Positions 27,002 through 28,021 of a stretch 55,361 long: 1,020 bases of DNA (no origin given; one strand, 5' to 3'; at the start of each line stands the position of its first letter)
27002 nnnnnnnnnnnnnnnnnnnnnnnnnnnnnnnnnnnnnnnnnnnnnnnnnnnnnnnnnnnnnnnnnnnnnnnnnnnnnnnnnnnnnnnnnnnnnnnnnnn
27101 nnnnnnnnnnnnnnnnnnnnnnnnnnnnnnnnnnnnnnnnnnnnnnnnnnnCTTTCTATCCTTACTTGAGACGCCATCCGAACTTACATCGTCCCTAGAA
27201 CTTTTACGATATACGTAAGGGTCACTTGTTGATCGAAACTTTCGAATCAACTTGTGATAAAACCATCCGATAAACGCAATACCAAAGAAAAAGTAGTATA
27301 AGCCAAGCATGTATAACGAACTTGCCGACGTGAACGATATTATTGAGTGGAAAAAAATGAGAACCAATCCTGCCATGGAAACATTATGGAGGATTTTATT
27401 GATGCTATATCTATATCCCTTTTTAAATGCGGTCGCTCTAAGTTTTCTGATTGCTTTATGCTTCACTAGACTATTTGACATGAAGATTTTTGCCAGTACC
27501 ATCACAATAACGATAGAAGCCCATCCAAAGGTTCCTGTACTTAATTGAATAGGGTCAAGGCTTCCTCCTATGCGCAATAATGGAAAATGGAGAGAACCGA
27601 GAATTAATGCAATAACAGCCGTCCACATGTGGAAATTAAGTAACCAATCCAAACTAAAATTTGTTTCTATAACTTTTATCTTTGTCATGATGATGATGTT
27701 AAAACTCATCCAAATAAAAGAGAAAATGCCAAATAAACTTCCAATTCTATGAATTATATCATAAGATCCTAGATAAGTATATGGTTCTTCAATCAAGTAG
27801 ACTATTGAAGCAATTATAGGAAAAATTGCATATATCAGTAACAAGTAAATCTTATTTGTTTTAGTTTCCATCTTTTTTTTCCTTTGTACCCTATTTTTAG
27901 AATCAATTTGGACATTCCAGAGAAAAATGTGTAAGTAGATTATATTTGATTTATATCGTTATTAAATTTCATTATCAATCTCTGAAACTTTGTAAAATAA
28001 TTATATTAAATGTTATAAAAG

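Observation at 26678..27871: NOX/ferric-reductase-type bis-heme membrane domain fused to an HdrC-like di-cluster domain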

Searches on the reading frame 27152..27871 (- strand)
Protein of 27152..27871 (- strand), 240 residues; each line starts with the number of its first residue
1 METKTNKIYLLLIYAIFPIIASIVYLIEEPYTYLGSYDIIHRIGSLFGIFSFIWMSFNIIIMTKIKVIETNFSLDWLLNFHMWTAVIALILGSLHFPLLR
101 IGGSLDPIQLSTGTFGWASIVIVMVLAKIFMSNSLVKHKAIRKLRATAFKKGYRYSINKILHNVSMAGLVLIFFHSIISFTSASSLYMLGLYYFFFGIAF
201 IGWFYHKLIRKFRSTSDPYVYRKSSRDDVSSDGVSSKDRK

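Call 14: search_protein_families(library=pfam, alignment_id=A2, max_evalue=1)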
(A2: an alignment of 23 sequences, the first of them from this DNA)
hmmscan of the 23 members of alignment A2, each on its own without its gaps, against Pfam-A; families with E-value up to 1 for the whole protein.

A. member 1, seq(240 aa): 2 families
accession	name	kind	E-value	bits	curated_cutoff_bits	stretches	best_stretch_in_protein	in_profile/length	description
PF06011.17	TRP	-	4.6e-05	22.9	28.5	1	118-215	160-258/426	Transient receptor potential (TRP) ion channel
PF01794.25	Ferric_reduct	-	0.0024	18.4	28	1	47-171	1-119/121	Ferric reductase like transmembrane component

B. families by the number of members that match (of 23 scanned): 18 families
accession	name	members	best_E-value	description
PF06011.17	TRP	13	1.5e-07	Transient receptor potential (TRP) ion channel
PF01794.25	Ferric_reduct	9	1.2e-05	Ferric reductase like transmembrane component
PF04819.17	DUF716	2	0.031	Family of unknown function (DUF716)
PF06197.19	DUF998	2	0.11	Protein of unknown function (DUF998)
PF12794.12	MscS_TM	2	0.3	Mechanosensitive ion channel inner membrane domain 1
PF13273.12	DUF4064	1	0.0073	Protein of unknown function (DUF4064)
PF04088.18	Peroxin-13_N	1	0.021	Peroxin 13, N-terminal region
PF11239.13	DUF3040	1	0.038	Protein of unknown function (DUF3040)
PF11460.13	DUF3007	1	0.038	Protein of unknown function (DUF3007)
PF24934.1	DUF7752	1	0.04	Domain of unknown function (DUF7752)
PF15029.11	TMEM174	1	0.061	Transmembrane protein 174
PF02790.20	COX2_TM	1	0.069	Cytochrome C oxidase subunit II, transmembrane domain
PF23778.1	Phage_holin_2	1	0.075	Putative phage holin family 2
PF06365.17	CD34_antigen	1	0.16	CD34/Podocalyxin family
PF10027.14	DUF2269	1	0.24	Predicted integral membrane protein (DUF2269)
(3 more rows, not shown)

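Call 15: search_solved_structures(query=A2, max_evalue=10, show_alignments=3)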
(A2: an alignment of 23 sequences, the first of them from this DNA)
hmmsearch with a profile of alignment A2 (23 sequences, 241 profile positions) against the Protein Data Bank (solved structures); distinct sequences matched with E-value up to 10: 1.
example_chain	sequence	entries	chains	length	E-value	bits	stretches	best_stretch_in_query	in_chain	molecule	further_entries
7d3e_A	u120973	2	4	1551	0.093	15.5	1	44-97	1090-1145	Dual oxidase 1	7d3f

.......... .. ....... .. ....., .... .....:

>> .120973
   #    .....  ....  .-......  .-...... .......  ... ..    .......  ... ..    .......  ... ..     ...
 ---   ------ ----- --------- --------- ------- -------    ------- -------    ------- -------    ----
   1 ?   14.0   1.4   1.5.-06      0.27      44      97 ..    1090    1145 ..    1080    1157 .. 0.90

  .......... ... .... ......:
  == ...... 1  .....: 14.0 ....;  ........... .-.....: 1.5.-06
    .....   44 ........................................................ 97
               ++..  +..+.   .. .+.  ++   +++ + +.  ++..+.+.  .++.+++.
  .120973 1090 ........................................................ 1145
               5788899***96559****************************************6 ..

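Call 27: search_protein_representatives(alignment_id=A2)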
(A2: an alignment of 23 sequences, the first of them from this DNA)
Query: 23 sequences, 241 profile positions. Proteins with E-value up to 0.001 (for the whole library): 296; up to 1e-10: 130; up to 1e-30: 6. The best 150 are listed.
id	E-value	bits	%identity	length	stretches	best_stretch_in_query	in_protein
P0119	3.3e-104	364.1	-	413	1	1-240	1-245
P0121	3.0e-89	315.1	-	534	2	1-138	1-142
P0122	3.2e-79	282.2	-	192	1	1-192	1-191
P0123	2.6e-76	272.7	-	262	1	39-240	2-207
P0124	4.6e-75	268.6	-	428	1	5-224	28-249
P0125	1.5e-61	224.4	-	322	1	85-239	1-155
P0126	1.1e-28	116.8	-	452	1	3-222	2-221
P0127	1.3e-27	113.2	-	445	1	4-231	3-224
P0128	9.3e-27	110.5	-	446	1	5-213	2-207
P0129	1.1e-26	110.3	-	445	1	7-227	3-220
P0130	2.0e-26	109.4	-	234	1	46-216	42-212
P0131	6.6e-26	107.7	-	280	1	5-217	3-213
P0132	1.8e-25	106.3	-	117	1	37-119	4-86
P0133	5.2e-25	104.8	-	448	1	5-222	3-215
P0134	1.8e-23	99.7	-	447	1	6-225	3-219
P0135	2.1e-23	99.5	-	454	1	12-225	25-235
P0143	2.8e-21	92.5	-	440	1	1-221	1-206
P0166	4.2e-18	82.1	-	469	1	5-211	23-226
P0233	1.0e-11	61.3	-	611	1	5-196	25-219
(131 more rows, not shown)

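Call 28: search_protein_families(library=pfam, proteins=[P0126, P0127, P0128, P0130, P0131, P0135, P0143, P0166, P0233, P0121], max_evalue=0.01)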
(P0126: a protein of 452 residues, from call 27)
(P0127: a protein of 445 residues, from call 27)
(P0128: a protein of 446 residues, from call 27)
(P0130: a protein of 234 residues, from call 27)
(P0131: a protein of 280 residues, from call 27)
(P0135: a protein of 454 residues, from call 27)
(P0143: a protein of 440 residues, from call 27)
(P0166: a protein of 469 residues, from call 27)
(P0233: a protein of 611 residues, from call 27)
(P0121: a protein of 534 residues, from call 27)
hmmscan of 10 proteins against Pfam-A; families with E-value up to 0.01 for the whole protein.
P0126 (452 aa): 5 families
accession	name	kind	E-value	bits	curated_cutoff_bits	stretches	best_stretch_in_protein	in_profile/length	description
PF00175.26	NAD_binding_1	-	1.6e-22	80.7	22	1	323-433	1-109/109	Oxidoreductase NAD-binding domain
PF08022.18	FAD_binding_8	-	2e-09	38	22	1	233-296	16-81/109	FAD-binding domain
PF08030.17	NAD_binding_6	-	3.3e-08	34.2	22.2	1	319-381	2-72/156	Ferric reductase NAD binding domain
PF00970.30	FAD_binding_6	-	6.4e-07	30.1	21.1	1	221-313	4-99/99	Oxidoreductase FAD-binding domain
PF01794.25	Ferric_reduct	-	2.8e-05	24.6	28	1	47-168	2-116/121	Ferric reductase like transmembrane component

P0127 (445 aa): 5 families
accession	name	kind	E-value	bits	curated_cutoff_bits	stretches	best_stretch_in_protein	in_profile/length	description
PF00175.26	NAD_binding_1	-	6.5e-19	69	22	1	319-424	1-107/109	Oxidoreductase NAD-binding domain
PF08022.18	FAD_binding_8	-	6.2e-10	39.6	22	1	218-291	9-81/109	FAD-binding domain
PF01794.25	Ferric_reduct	-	4.6e-09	36.8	28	1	42-166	1-120/121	Ferric reductase like transmembrane component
PF00970.30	FAD_binding_6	-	6.5e-07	30.1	21.1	1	221-307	12-98/99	Oxidoreductase FAD-binding domain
PF08030.17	NAD_binding_6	-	1.6e-06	28.8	22.2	1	317-370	4-63/156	Ferric reductase NAD binding domain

P0128 (446 aa): 5 families
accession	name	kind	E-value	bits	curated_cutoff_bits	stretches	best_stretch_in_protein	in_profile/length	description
PF00175.26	NAD_binding_1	-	7.8e-20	72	22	1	319-425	1-107/109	Oxidoreductase NAD-binding domain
PF08022.18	FAD_binding_8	-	5.4e-10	39.8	22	1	227-291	16-81/109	FAD-binding domain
PF01794.25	Ferric_reduct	-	7.6e-08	32.9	28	1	41-168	1-120/121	Ferric reductase like transmembrane component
PF08030.17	NAD_binding_6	-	2.1e-05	25.1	22.2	1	318-405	5-67/156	Ferric reductase NAD binding domain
PF00970.30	FAD_binding_6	-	0.0019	18.9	21.1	1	232-306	22-97/99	Oxidoreductase FAD-binding domain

P0130 (234 aa): 1 family
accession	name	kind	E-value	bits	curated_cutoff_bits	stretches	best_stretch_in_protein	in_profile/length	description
PF01794.25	Ferric_reduct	-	0.0004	20.9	28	1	44-170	1-120/121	Ferric reductase like transmembrane component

P0131 (280 aa): 1 family
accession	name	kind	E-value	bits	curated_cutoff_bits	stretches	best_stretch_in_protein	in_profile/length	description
PF01794.25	Ferric_reduct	-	0.0008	19.9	28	1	43-168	2-119/121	Ferric reductase like transmembrane component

P0135 (454 aa): 4 families
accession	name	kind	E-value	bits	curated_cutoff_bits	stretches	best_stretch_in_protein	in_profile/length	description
PF08022.18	FAD_binding_8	-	2.9e-07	31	22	1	244-311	18-85/109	FAD-binding domain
PF00175.26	NAD_binding_1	-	6.9e-07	30.3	22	1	336-432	1-106/109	Oxidoreductase NAD-binding domain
PF08030.17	NAD_binding_6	-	0.00019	22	22.2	1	334-366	4-41/156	Ferric reductase NAD binding domain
PF00970.30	FAD_binding_6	-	0.0024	18.6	21.1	1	231-325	3-99/99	Oxidoreductase FAD-binding domain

P0143 (440 aa): 5 families
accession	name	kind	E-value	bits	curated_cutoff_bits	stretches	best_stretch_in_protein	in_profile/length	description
PF00175.26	NAD_binding_1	-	5.7e-24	85.3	22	1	310-419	1-108/109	Oxidoreductase NAD-binding domain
PF08022.18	FAD_binding_8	-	1.2e-09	38.6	22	1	224-283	22-81/109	FAD-binding domain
PF08030.17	NAD_binding_6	-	7e-08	33.1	22.2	1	307-361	3-63/156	Ferric reductase NAD binding domain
PF00970.30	FAD_binding_6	-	4.4e-05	24.2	21.1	1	220-298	19-97/99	Oxidoreductase FAD-binding domain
PF01794.25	Ferric_reduct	-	9.5e-05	22.9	28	1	45-154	1-116/121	Ferric reductase like transmembrane component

P0166 (469 aa): 4 families
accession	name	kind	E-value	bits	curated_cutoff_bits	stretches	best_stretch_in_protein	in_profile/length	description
PF00175.26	NAD_binding_1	-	3.1e-19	70.1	22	1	337-447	1-106/109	Oxidoreductase NAD-binding domain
PF08022.18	FAD_binding_8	-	1.5e-06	28.7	22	1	258-323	29-107/109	FAD-binding domain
PF08030.17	NAD_binding_6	-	3.8e-06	27.5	22.2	1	335-381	4-56/156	Ferric reductase NAD binding domain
PF00970.30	FAD_binding_6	-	0.00063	20.5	21.1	1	253-326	22-99/99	Oxidoreductase FAD-binding domain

P0233 (611 aa): 3 families
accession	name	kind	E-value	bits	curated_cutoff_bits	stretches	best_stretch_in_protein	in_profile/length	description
PF08022.18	FAD_binding_8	-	6.5e-06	26.6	22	1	335-392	50-107/109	FAD-binding domain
PF08030.17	NAD_binding_6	-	0.00011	22.7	22.2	1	410-537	5-101/156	Ferric reductase NAD binding domain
PF00175.26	NAD_binding_1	-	0.00038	21.5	22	0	413-495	3-79/109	Oxidoreductase NAD-binding domain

P0121 (534 aa): 10 families
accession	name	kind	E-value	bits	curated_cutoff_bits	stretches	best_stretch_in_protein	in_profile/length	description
PF13183.11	Fer4_8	-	8.6e-12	45.9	27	1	311-376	2-68/68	4Fe-4S dicluster domain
PF13534.11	Fer4_17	-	3.3e-08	34.4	22.2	1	314-376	2-60/61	4Fe-4S dicluster domain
PF13187.11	Fer4_9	-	6.8e-08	32.9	27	1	314-375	2-50/52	4Fe-4S dicluster domain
PF13237.11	Fer4_10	-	5.6e-07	29.8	25.5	1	313-373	8-53/53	4Fe-4S dicluster domain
PF13484.11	Fer4_16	-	6.8e-07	30.4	30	1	314-374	2-65/66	4Fe-4S double cluster binding domain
PF12838.12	Fer4_7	-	1.5e-06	29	27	1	314-376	2-52/52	4Fe-4S dicluster domain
PF12797.12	Fer4_2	-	9e-05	22.6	24.5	0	313-326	9-22/22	4Fe-4S binding domain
PF12800.12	Fer4_4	-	0.0015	19.2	24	0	314-326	4-16/17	4Fe-4S binding domain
PF12798.12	Fer4_3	-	0.0051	18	27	0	362-375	1-14/15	4Fe-4S binding domain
PF12837.12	Fer4_6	-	0.0068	16.8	25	0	313-327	8-22/24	4Fe-4S binding domain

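Call 30: list_cluster_members(proteins=[P0126, P0127, P0128, P0129, P0130, P0131, P0133, P0121, P0124])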
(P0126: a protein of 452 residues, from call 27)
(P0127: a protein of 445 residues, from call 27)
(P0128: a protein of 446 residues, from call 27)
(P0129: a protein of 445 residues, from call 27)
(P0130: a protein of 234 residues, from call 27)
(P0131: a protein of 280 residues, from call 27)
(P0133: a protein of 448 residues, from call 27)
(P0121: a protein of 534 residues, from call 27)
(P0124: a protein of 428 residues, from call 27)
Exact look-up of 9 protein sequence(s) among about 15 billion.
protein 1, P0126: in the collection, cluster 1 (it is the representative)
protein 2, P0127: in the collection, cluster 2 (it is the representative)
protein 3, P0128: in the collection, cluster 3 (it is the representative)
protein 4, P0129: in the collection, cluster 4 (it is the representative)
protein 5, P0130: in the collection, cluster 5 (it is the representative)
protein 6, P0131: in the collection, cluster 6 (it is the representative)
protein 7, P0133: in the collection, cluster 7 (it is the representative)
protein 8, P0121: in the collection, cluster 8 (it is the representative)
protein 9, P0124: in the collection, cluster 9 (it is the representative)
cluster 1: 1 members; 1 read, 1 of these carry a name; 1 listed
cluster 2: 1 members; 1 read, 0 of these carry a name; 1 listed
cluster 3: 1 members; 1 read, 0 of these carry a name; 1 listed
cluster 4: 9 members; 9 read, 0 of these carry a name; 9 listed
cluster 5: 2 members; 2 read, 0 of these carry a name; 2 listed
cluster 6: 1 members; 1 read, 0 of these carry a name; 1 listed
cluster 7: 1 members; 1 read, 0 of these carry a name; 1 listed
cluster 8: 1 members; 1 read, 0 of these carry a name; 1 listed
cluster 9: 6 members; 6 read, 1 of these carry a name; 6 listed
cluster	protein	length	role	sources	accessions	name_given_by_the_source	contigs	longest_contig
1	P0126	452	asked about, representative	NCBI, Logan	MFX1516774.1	MAG: FAD-binding oxidoreductase [Promethearchaeota archaeon]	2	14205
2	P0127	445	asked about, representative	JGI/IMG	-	-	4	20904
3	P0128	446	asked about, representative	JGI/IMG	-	-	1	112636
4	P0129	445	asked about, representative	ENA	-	-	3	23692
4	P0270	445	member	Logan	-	-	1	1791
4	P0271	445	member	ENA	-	-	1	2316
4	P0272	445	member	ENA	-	-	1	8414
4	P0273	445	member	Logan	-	-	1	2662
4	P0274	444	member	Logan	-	-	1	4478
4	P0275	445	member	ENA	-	-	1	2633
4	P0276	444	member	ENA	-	-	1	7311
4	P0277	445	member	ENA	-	-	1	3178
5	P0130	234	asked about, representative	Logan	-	-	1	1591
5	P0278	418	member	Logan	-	-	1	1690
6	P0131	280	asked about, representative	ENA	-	-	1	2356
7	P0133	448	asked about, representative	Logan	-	-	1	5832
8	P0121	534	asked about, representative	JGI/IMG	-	-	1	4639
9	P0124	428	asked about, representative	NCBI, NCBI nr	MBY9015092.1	MAG: 4Fe-4S dicluster domain-containing protein [Candidatus Lokiarchaeota archaeon] | 4Fe-4S dicluster domain-containing protein [Candidatus Lokiarchaeota archaeon]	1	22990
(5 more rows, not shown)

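Call 56: predict_structure(alignment_id=A3)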
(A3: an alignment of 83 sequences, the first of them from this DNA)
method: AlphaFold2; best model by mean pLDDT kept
length: 228 residues; sequences in the alignment: 83
mean_pLDDT: 91.5   pTM: 0.88
mean pLDDT of the five models: 91.5, 91.5, 90.8, 89.7, 89.3
residues with pLDDT >= 90: 180; 70-90: 31; 50-70: 15; < 50: 2
segments of 3 or more residues with pLDDT < 50: none
pLDDT, mean of each block of 10 residues (from residue 1): 81 95 95 86 97 98 89 93 97 96 92 98 96 94 96 92 96 97 96 98 93 65 55
secondary structure, 60 per line:
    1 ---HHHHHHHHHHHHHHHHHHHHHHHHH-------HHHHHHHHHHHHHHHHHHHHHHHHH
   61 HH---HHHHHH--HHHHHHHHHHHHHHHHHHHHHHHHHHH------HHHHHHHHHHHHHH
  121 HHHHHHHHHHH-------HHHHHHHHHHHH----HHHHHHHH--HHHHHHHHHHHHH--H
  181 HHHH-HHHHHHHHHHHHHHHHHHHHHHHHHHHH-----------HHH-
elements in order: H4-28 H36-62 H66-71 H74-100 H107-131 H139-150 H155-162 H165-177 H180-184 H186-213

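Call 58: fold_search(model_id=the predicted structure, library=pdb)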
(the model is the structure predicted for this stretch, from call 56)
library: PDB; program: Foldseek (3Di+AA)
matches with E <= 10: 108; with E <= 0.001: 0
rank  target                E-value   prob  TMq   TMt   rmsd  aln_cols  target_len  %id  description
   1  8qt6                  5.2e-02  1.00  0.59  0.35   4.3       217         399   14  Cryo-EM structure of Streptococcus pneumoniae NADPH oxidase (released 2024-07-24)
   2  4o6y_B                5.5e-02  1.00  0.48  0.51   6.5       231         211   10  Crystal Structure of Cytochrome b561 (released 2014-02-05)
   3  5o0t                  5.5e-02  1.00  0.42  0.45   7.3       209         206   14  CRYSTAL STRUCTURE OF TRANS-MEMBRANE DOMAIN OF Cylindrospermum stagnale NADPH-OXIDASE 5 (NOX5) (released 2017-06-28)
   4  8u7y_A                6.9e-02  1.00  0.53  0.22   4.2       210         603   14  Structural Basis of Human NOX5 Activation (released 2024-04-24)
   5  4o6y_A                7.5e-02  1.00  0.57  0.62   5.6       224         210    9  Crystal Structure of Cytochrome b561 (released 2014-02-05)
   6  8u86_A                1.0e-01  1.00  0.52  0.29   4.4       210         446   14  Structural Basis of Human NOX5 Activation (released 2024-05-01)
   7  4o7g_A                1.4e-01  1.00  0.52  0.56   6.3       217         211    8  Crystal Structure of Ascorbate-bound Cytochrome b561, crystal soaked in 1 M L-ascorbate for 40 minutes (released 2014-02-05)
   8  4o7g_B                1.9e-01  1.00  0.53  0.56   6.1       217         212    8  Crystal Structure of Ascorbate-bound Cytochrome b561, crystal soaked in 1 M L-ascorbate for 40 minutes (released 2014-02-05)
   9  6wxr_A                3.0e-01  0.99  0.55  0.14   5.6       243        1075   14  CryoEM structure of mouse DUOX1-DUOXA1 complex in the absence of NADPH (released 2020-09-02)
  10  8u85_A                3.1e-01  1.00  0.55  0.23   4.8       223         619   13  Structural Basis of Human NOX5 Activation (released 2024-05-01)
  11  5zle                  3.2e-01  0.99  0.52  0.53   6.4       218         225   11  Human duodenal cytochrome b (Dcytb) in substrate free form (released 2018-10-31)
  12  8ucd_B                4.5e-01  0.97  0.51  0.49   6.1       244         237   12  Cryo-EM structure of human STEAP1 in complex with AMG 509 Fab (released 2023-11-22)
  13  6wxu_A                4.5e-01  0.93  0.49  0.16   7.3       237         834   13  CryoEM structure of mouse DUOX1-DUOXA1 complex in the dimer-of-dimer state (released 2020-09-02)
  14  8ucd_A                4.7e-01  0.87  0.44  0.43   7.5       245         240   12  Cryo-EM structure of human STEAP1 in complex with AMG 509 Fab (released 2023-11-22)
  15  6m96_B                6.4e-01  0.18  0.23  0.21  17.4       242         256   14  ATP-bound conformation of the WzmWzt O antigen ABC transporter (released 2019-03-06)
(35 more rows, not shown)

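Call 59: find_encoding_contigs(protein=P0126, flank=6000, max_places=1)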
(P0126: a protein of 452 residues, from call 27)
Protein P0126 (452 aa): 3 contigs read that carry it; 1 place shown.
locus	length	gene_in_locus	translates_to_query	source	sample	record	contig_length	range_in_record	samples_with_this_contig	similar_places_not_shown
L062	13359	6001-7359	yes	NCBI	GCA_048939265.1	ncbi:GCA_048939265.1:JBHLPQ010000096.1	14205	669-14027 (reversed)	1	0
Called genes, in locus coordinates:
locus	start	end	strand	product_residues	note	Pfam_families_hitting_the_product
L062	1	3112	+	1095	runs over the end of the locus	PF14890:Intein_splicing, PF14528:LAGLIDADG_3, PF01078:Mg_chelatase (weak), PF00493:MCM, PF17855:MCM_lid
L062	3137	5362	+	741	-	PF04851:ResIII, PF00270:DEAD, PF22527:DEXQc_Suv3 (weak), PF00271:Helicase_C, PF21280:Helicase_dom4_arc, PF14520:HHH_5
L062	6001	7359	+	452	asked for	PF00970:FAD_binding_6 (weak), PF08022:FAD_binding_8, PF00175:NAD_binding_1, PF08030:NAD_binding_6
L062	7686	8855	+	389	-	PF01380:SIS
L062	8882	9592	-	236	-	PF00730:HhH-GPD, PF00633:HHH (weak), PF10576:EndIII_4Fe-2S (faint)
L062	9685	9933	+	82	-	-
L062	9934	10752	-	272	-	-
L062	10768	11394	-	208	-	PF00009:GTP_EFTU (weak), PF09439:SRPRB (weak), PF01926:MMR_HSR1 (weak)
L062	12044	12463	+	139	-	-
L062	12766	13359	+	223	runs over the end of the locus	PF12840:HTH_20 (weak), PF13412:HTH_24, PF01022:HTH_5 (weak), PF24266:HTH_HVO_0163_N, PF12802:MarR_2 (faint), PF08461:WHD_RNase_R (faint)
